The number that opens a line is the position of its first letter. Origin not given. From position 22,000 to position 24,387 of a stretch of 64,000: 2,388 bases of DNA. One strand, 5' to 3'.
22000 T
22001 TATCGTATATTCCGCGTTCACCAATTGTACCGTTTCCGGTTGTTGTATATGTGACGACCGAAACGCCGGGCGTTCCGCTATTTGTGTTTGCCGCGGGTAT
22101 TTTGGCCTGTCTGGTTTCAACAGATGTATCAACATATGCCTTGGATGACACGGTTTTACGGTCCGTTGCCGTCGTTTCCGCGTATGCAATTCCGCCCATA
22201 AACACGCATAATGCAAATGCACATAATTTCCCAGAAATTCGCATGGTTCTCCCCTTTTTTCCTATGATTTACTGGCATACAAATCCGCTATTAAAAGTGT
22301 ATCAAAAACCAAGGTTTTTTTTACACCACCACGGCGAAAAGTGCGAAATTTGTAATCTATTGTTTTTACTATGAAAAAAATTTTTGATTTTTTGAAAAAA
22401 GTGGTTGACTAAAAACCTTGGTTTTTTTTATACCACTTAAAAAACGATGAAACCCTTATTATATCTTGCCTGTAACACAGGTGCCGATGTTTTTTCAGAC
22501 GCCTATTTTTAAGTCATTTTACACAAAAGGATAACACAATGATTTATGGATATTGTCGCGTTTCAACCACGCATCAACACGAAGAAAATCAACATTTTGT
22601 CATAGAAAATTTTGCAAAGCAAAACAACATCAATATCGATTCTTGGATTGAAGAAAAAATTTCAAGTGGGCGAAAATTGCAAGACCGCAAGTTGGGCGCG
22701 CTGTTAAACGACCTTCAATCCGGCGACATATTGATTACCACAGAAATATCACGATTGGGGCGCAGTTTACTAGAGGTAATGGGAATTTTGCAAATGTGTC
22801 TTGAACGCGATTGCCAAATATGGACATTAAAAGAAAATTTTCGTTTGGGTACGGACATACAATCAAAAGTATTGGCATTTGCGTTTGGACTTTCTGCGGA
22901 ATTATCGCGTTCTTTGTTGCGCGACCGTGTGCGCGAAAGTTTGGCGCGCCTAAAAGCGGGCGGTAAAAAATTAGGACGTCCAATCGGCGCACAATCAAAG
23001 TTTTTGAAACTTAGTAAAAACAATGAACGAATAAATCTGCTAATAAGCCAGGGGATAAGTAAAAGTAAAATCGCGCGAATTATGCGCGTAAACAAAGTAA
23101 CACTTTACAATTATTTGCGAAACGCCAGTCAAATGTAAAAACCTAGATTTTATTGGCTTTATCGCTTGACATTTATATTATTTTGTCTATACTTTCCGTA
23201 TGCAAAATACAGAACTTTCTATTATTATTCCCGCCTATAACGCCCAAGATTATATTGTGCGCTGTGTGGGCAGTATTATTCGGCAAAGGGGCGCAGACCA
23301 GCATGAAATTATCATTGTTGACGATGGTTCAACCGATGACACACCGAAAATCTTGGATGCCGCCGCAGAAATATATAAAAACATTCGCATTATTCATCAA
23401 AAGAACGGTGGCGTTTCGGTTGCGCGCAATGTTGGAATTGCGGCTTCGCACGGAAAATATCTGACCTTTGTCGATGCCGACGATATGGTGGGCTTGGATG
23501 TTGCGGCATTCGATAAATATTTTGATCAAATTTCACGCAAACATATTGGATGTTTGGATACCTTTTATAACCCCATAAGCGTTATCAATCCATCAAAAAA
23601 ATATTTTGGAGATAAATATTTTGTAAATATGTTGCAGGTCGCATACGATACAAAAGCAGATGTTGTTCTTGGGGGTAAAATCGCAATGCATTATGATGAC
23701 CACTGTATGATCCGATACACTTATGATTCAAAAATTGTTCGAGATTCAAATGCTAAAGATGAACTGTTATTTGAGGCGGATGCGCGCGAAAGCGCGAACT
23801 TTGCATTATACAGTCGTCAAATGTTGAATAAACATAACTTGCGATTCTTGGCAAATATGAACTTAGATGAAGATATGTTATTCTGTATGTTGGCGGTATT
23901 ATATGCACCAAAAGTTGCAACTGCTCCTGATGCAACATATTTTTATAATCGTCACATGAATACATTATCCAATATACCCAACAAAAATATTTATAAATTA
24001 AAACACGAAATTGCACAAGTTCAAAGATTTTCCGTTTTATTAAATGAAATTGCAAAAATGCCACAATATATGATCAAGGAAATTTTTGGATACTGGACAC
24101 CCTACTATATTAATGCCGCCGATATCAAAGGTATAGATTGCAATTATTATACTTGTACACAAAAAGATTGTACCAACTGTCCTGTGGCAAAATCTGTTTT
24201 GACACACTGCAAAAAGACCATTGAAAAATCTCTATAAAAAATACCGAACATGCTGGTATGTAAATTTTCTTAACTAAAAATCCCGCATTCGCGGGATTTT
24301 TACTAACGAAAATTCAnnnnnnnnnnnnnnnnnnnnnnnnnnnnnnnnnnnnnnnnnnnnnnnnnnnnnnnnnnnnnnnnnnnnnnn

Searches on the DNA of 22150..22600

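Call 71: search_rna_families(source=window, start=22150, end=22600, threshold=evalue, max_evalue=1)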
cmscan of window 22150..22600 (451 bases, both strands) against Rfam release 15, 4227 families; matches with E-value up to 1: 1.
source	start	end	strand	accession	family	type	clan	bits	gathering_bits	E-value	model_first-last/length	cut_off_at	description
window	22293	22441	+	RF04174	MIR4208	Gene; miRNA;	-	25.3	140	0.11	1-191/191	no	MIR4208 microRNA precursor family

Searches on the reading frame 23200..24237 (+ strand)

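Call 11: search_protein_families(library=pfam, proteins=[window:23200-24237:+], max_evalue=0.01)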
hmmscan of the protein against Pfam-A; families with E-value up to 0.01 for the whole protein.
window:23200-24237:+ (345 aa): 4 families
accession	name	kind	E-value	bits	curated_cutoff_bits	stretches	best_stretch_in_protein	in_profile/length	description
PF00535.33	Glycos_transf_2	-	2e-29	103.1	23.3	1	7-97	1-91/168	Glycosyl transferase family 2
PF13641.12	Glyco_tranf_2_3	-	1.8e-11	44.9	27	1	6-161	3-163/230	Glycosyltransferase like family 2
PF10111.15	Glyco_tranf_2_2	-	2.3e-09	37.6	27.3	1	7-101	1-98/276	Glycosyltransferase like family 2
PF13704.12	Glyco_tranf_2_4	-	1.3e-06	29.3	27.5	1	14-100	2-87/98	Glycosyl transferase family 2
